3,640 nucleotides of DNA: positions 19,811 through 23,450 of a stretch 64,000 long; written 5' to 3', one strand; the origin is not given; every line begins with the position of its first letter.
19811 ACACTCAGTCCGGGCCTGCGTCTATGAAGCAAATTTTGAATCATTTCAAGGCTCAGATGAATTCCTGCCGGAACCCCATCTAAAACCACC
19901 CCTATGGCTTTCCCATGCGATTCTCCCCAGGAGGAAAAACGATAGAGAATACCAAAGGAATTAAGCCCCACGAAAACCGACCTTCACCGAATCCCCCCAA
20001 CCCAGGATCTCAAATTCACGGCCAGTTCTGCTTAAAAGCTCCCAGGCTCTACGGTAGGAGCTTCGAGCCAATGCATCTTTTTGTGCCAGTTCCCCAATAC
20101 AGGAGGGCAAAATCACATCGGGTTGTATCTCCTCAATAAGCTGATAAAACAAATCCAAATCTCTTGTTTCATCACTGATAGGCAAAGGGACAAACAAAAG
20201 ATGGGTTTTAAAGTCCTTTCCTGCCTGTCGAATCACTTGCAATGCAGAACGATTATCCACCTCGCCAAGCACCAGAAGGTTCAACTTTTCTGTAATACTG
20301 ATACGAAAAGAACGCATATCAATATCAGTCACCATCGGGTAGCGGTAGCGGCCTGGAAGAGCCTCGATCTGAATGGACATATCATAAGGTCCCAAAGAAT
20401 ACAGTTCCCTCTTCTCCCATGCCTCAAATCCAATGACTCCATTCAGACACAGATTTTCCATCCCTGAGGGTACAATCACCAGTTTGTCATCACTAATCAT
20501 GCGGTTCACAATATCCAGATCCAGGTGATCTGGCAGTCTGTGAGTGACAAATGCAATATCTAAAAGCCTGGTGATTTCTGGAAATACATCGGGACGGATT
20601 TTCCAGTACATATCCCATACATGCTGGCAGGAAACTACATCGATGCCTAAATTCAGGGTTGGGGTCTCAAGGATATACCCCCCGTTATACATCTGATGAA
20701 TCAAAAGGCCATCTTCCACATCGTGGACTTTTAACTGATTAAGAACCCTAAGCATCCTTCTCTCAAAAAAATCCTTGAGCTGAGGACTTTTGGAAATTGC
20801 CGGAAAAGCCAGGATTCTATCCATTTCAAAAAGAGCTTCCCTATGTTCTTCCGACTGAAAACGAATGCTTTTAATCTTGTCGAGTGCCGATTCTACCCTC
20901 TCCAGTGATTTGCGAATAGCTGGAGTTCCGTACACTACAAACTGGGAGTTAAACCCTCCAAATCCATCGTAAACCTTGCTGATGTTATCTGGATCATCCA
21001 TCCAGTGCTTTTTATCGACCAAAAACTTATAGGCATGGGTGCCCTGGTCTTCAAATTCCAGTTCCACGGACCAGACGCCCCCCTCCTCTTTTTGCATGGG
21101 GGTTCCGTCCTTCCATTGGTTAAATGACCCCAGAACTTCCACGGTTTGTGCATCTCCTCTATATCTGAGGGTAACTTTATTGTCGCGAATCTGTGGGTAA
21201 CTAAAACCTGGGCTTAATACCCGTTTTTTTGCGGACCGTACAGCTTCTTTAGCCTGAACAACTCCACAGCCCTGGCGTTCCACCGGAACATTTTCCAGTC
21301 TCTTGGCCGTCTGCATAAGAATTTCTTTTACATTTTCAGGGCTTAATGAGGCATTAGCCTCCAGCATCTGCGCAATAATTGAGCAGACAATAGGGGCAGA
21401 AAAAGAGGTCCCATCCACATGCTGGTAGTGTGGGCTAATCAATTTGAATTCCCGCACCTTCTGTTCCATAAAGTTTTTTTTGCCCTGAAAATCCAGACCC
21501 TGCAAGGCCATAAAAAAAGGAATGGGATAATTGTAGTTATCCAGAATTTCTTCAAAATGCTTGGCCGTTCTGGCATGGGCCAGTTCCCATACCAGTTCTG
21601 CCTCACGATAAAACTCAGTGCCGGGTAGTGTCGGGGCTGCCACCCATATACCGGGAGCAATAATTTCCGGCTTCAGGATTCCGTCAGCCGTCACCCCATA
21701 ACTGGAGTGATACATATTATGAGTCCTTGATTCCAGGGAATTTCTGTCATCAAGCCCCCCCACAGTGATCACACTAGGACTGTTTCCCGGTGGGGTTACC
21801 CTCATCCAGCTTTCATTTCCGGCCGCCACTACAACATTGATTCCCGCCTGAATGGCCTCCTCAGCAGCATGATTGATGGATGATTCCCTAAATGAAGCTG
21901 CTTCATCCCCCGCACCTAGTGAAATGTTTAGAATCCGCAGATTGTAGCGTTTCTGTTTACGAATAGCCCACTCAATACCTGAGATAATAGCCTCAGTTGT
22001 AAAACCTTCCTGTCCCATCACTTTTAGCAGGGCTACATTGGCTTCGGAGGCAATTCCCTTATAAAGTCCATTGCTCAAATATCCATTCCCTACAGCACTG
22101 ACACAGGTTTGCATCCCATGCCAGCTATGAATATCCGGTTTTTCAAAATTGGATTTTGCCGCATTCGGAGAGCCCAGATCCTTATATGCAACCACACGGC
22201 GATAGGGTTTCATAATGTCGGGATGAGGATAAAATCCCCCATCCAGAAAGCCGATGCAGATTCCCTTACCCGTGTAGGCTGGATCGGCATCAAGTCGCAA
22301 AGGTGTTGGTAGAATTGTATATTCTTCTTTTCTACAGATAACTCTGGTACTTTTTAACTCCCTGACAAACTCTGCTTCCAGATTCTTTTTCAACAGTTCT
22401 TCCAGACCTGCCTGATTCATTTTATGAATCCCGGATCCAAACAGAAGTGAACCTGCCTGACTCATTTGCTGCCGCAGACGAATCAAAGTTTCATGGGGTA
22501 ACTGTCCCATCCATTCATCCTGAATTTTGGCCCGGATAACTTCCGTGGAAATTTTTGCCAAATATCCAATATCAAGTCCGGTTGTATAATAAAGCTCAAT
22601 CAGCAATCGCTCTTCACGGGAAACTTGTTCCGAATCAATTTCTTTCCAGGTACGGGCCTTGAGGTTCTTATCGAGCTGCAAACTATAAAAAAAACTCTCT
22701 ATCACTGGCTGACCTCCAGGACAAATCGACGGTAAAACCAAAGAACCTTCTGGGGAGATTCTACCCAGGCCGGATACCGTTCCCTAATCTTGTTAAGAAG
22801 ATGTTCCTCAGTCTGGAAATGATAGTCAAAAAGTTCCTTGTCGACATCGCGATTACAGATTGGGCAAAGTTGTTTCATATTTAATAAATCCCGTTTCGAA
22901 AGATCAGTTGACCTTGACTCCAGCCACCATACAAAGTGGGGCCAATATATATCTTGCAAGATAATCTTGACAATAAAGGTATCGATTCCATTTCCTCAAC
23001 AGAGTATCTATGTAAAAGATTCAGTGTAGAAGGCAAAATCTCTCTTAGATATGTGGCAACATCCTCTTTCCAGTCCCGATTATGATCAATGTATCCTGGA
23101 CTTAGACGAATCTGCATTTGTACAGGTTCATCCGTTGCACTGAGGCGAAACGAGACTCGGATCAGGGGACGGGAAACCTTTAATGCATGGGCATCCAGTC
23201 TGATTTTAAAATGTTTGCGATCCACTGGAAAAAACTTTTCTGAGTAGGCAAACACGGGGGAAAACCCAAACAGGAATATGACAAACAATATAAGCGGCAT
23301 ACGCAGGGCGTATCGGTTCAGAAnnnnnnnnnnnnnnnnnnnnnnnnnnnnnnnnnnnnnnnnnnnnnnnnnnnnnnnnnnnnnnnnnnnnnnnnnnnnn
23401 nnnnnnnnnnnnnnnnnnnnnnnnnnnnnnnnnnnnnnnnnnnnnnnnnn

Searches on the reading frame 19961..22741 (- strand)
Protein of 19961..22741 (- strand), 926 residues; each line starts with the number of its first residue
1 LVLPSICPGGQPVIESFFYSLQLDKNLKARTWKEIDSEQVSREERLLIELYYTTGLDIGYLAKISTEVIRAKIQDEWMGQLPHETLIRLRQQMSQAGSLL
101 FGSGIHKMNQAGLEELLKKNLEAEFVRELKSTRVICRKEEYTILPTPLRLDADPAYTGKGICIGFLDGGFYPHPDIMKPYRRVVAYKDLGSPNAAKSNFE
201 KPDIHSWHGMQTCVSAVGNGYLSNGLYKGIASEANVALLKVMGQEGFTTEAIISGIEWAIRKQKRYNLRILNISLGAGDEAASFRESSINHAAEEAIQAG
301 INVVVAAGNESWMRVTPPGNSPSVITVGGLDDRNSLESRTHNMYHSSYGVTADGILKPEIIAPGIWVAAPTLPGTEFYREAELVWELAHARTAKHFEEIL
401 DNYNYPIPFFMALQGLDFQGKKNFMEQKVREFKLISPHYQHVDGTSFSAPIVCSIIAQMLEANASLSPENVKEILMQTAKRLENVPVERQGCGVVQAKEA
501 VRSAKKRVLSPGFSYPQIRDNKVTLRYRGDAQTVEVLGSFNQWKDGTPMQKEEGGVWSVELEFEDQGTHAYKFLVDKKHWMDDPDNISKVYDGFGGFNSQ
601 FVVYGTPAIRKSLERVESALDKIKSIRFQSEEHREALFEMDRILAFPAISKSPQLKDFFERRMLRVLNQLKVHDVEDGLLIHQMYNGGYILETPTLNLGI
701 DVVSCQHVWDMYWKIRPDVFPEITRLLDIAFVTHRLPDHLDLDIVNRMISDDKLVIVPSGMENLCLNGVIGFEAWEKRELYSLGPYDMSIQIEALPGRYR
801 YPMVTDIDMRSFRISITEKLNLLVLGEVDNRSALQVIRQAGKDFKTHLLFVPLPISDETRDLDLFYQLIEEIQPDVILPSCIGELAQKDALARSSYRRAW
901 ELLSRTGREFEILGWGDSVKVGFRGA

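Call 3: search_protein_families(library=pfam, proteins=[window:19961-22741:-], max_evalue=0.1)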
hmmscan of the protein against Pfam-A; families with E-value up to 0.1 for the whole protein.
window:19961-22741:- (926 aa): 4 families
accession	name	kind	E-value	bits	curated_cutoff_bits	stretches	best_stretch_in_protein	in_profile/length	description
PF00082.27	Peptidase_S8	-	2.5e-40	139.1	21.8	1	158-493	1-288/288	Subtilase family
PF16561.11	AMPK1_CBM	-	2e-12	47.6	26.8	1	523-595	3-71/85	Glycogen recognition site of AMP-activated protein kinase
PF02922.24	CBM_48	-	1.1e-06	29.3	22.4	1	528-579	19-72/83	Carbohydrate-binding module 48 (Isoamylase N-terminal domain)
PF16760.10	CBM53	-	0.0056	17.4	27.6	1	523-565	1-50/57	Starch/carbohydrate-binding module (family 53)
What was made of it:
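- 19961..22741 (-): S8 subtilase with a CBM48/AMPK-beta-like module and a long C-terminal domain, and no signal peptide. It is the conserved downstream neighbour; the start codon is uncertain. Pfam Peptidase_S8 E 2.5e-40 and AMPK1_CBM E 2e-12 (call 3).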

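Call 4: search_protein_families(library=ncbifam, proteins=[window:19961-22741:-], max_evalue=0.1)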
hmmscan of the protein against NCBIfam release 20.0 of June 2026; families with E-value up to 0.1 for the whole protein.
window:19961-22741:- (926 aa): 11 families
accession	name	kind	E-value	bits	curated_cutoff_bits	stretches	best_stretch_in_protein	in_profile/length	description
TIGR03921.1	T7SS_mycosin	equivalog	2.9e-17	62.8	278.75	2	156-352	10-202/353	type VII secretion-associated serine protease mycosin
NF049966.1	QH_SP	equivalog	8.3e-09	35.1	165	1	231-329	54-142/219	subtilisin-like serine protease QhpE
NF040809.1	germ_prot_CspBA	exception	4.3e-08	31.3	1250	2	209-311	723-825/1099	bifunctional germination protease/germinant receptor pseudoprotease CspBA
NF033595.1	denti_PrtP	equivalog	1.4e-06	27.2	300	1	438-509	435-510/606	dentilisin complex serine proteinase subunit PrtP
TIGR03895.1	protease_PatA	subfamily_domain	1.6e-06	27.2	421.05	1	257-334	47-123/606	PatA/PatG family cyanobactin maturation protease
NF008967.0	PRK12313.1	equivalog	1e-05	24.1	577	1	530-578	48-96/633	1,4-alpha-glucan branching protein GlgB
NF040808.2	CspC_non_triad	exception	1.8e-05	23.4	675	1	216-311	177-278/556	bile acid germinant receptor pseudoprotease CspC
NF040553.1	SGO_0316_fam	subfamily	3.6e-05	21.6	1400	1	207-310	359-464/1486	SGO_0316/SGO_0317 family LPXTG-anchored serine peptidase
NF042956.1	IteS_antiphage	equivalog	0.0001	20.7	900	0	440-480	489-534/747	S8 family anti-phage peptidase IteS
NF051851.1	AtpSerPepEprS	equivalog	0.0076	14.3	1700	0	438-503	296-365/988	autotransporter serine peptidase EprS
NF003811.1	PRK05402.1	equivalog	0.012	14.2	741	1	529-578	38-88/619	1,4-alpha-glucan branching protein GlgB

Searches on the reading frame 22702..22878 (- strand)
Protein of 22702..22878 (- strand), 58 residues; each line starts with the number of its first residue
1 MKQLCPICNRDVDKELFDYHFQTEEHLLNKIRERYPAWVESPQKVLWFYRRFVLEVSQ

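Call 53: find_related_loci(query=A5, collection=metagenome_contigs, flank=10000)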
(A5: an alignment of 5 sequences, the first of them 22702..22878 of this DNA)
Query A5 (58 aa) in metagenome_contigs; peptide patterns used: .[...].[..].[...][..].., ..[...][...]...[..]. (x = any residue, [..] = any of these).
63 stretches matched a pattern; 2 encode a relative of the query (tblastn E <= 1e-3); 2 distinct loci.
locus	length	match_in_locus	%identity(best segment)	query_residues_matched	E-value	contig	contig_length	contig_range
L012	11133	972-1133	59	5-58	6e-21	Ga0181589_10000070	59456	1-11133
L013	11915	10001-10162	59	5-58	9e-21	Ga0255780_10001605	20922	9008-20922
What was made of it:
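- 22702..22878 (-): 58-aa CxxC…H…H zinc-ribbon-like protein with no signal peptide. It is the most conserved small gene of the block (55-60% identity in distant lineages) and abuts or overlaps the S8 peptidase gene. Used to find L012 and L013 (call 53).
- Tried and rejected: The second, with the Zn-ribbon alignment, found two loci (call 53).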

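Call 55: search_protein_families(library=pfam, proteins=[L013:2490-3110:+, L013:3107-3664:+], max_evalue=1)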
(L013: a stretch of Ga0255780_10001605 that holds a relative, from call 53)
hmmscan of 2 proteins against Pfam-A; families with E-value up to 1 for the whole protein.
L013:2490-3110:+ (206 aa): 1 family
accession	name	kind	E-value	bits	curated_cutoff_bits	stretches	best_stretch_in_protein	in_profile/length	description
PF07963.17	N_methyl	-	0.00014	21.7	21.2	1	18-41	3-26/27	Prokaryotic N-terminal methylation motif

L013:3107-3664:+ (185 aa): 6 families
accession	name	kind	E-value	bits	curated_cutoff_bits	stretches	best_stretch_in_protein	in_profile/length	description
PF07963.17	N_methyl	-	9.4e-08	31.8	21.2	1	1-26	1-26/27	Prokaryotic N-terminal methylation motif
PF03390.20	2HCT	-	0.026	13.6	26.2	1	9-50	187-228/415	2-hydroxycarboxylate transporter family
PF09919.14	DUF2149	-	0.028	15.2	27.1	1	9-90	7-85/92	Uncharacterized conserved protein (DUF2149)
PF23923.1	DUF7262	-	0.035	15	27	1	3-57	3-54/132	Family of unknown function (DUF7262)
PF23828.1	DUF7198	-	0.056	13.3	27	1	9-70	3-63/236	Family of unknown function (DUF7198)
PF24334.1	DUF7502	-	0.11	12.3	27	1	3-112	151-265/281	Family of unknown function (DUF7502)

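Call 80: search_protein_families(library=ncbifam, proteins=[L013:2490-3110:+, L013:3107-3664:+, window:22702-22878:-], max_evalue=1)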
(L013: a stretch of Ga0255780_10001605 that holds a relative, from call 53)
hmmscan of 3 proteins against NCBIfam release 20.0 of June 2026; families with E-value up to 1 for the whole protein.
L013:2490-3110:+ (206 aa): 5 families
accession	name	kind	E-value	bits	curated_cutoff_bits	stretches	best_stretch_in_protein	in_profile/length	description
TIGR02523.1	type_IV_pilV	equivalog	2e-05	25.1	52.2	1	20-70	2-52/139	type IV pilus modification protein PilV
TIGR02532.1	IV_pilin_GFxxxE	domain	0.00012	21.7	16.3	1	20-37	2-19/24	prepilin-type N-terminal cleavage/methylation domain-containing protein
NF047828.1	T3SSXpsI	equivalog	0.099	12.7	150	1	21-96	3-76/132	type II secretion system protein XpsI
TIGR01708.2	typeII_sec_gspH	equivalog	0.12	12.3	80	1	20-37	2-19/169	type II secretion system minor pseudopilin GspH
NF041775.1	typeIV_PilA_Myxo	equivalog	0.22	11.4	400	1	19-36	10-27/214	type IV pilin protein PilA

L013:3107-3664:+ (185 aa): 24 families
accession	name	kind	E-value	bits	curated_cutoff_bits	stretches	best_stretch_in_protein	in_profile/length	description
NF041013.1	T4P_ComGE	equivalog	6.5e-09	35.8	49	1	5-78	4-78/83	competence type IV pilus minor pilin ComGE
NF041002.1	pilin_ComGF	equivalog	1.1e-05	25.7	80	1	5-81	2-77/139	competence type IV pilus minor pilin ComGF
TIGR02523.1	type_IV_pilV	equivalog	2.3e-05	24.9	52.2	1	5-71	2-64/139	type IV pilus modification protein PilV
NF007848.0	PRK10557.1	equivalog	0.00017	21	120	1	3-46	9-52/192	prepilin peptidase-dependent protein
TIGR01707.1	gspI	equivalog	0.00019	21.9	44.35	1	6-40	1-32/101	type II secretion system minor pseudopilin GspI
TIGR02599.1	TIGR02599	subfamily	0.00031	20.1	256.5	1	6-62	1-57/361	Verru_Chthon cassette protein C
NF040999.1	pilin_ComGC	equivalog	0.001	19.2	75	1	5-68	2-62/84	competence type IV pilus major pilin ComGC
NF038304.1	EPS_HpsC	equivalog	0.0013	18.4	200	1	2-49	18-65/318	hormogonium polysaccharide secretion pseudopilin HpsC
NF007800.0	PRK10506.1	equivalog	0.0018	18.1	158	1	1-73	5-76/163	prepilin peptidase-dependent protein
TIGR01708.2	typeII_sec_gspH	equivalog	0.0025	17.8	80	1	5-45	2-48/169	type II secretion system minor pseudopilin GspH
TIGR02532.1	IV_pilin_GFxxxE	domain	0.0047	16.7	16.3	1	4-26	1-23/24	prepilin-type N-terminal cleavage/methylation domain-containing protein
NF041775.1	typeIV_PilA_Myxo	equivalog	0.0062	16.5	400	1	4-57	10-61/214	type IV pilin protein PilA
TIGR01711.1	gspJ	equivalog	0.0075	16.1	64.85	1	5-56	1-55/192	type II secretion system minor pseudopilin GspJ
TIGR01710.1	typeII_sec_gspG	equivalog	0.0098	15.9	88.85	1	6-54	2-52/134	type II secretion system major pseudopilin GspG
NF006453.0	PRK08808.1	equivalog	0.013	14.6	295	1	1-47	3-52/211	type II secretion system protein J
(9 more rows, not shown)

window:22702-22878:- (58 aa): 0 families

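Call 102: search_solved_structures(query=A5, max_evalue=10)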
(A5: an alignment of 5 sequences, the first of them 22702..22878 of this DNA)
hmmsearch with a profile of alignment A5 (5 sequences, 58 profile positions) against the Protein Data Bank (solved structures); distinct sequences matched with E-value up to 10: 4.
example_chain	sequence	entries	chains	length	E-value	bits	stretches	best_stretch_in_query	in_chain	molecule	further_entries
3iwf_A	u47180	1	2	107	0.53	13.7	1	27-51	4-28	Transcription regulator RpiR family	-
5doq_B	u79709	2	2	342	1.2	12.5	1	20-48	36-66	Bd-type quinol oxidase subunit II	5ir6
2m7q_A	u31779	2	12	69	4.3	10.8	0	3-24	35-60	Tax1-binding protein 1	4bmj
5aas_A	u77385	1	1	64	6.2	10.3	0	3-23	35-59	TAX1-BINDING PROTEIN 1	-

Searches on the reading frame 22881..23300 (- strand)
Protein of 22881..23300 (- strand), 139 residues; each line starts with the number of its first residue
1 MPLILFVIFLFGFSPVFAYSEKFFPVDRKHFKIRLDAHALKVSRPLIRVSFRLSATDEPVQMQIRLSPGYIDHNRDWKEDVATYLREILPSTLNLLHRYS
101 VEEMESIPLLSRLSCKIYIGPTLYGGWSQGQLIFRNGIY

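Call 3: search_protein_families(library=pfam, proteins=[window:22881-23300:-], max_evalue=0.1)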
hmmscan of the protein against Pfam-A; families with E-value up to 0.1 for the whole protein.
window:22881-23300:- (139 aa): 0 families

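Call 4: search_protein_families(library=ncbifam, proteins=[window:22881-23300:-], max_evalue=0.1)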
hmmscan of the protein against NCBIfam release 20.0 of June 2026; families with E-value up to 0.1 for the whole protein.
window:22881-23300:- (139 aa): 0 families

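Call 101: search_solved_structures(query=A10, max_evalue=10)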
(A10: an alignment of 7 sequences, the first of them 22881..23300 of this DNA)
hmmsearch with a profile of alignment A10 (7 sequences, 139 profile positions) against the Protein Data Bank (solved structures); distinct sequences matched with E-value up to 10: 11.
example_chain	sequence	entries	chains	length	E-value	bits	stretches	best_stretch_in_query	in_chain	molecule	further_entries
9x5i_A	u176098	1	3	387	0.76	13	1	51-101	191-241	DELLA protein 1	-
5tmx_A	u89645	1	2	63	1.2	12.3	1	15-56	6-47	Protein SinI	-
9x5f_A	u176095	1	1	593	1.3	12.2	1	51-101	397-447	DELLA protein 1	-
7dxj_A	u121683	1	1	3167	1.4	12.1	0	57-116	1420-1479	Huntingtin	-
8vlx_A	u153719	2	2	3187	1.4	12.1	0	57-116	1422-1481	Huntingtin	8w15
8yae_A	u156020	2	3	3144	1.4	12.1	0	57-116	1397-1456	Huntingtin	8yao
6ez8_A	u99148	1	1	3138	1.4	12.1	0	57-116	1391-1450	Huntingtin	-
6rmh_A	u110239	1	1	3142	1.4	12.1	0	57-116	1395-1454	Huntingtin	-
9pmw_A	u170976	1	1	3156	1.4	12.1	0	57-116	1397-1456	Huntingtin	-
6x9o_A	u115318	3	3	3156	1.4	12.1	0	57-116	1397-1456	Huntingtin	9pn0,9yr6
9x5g_A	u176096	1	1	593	1.5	12.1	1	51-101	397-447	DELLA protein 1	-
